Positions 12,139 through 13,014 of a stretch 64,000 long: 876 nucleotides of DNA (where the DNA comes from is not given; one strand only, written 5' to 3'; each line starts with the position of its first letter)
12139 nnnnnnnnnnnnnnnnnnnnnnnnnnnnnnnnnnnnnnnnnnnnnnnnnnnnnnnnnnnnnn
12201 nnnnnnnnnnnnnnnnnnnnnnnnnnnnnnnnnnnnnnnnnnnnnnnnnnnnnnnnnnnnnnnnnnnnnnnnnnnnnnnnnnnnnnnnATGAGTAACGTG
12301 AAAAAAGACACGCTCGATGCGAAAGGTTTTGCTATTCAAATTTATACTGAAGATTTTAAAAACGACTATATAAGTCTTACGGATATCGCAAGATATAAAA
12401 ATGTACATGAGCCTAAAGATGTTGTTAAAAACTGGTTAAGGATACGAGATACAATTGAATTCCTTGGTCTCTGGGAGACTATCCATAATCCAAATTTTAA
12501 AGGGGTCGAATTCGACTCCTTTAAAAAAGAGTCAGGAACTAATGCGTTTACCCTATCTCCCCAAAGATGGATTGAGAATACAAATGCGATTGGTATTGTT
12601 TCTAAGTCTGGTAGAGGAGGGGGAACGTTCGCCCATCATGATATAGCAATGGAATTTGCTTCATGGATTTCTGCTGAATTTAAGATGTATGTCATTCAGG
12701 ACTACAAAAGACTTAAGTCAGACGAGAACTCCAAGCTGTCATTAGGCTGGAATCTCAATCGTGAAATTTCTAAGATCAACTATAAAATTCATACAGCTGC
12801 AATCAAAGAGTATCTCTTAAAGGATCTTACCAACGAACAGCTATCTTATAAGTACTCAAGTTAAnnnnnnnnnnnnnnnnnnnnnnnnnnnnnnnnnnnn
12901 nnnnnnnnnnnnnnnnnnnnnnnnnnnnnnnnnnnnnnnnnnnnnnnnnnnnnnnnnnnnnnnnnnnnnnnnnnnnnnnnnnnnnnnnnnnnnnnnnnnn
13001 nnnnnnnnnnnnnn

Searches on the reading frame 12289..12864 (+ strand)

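Call 57: search_protein_families(library=pfam, proteins=[window:12289-12864:+], max_evalue=0.001)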
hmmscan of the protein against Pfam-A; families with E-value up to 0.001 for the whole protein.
window:12289-12864:+ (191 aa): 1 family
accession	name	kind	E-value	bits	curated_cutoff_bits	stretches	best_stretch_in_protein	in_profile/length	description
PF04383.19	KilA-N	-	5.5e-20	71.7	23.8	1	24-143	14-105/107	KilA-N domain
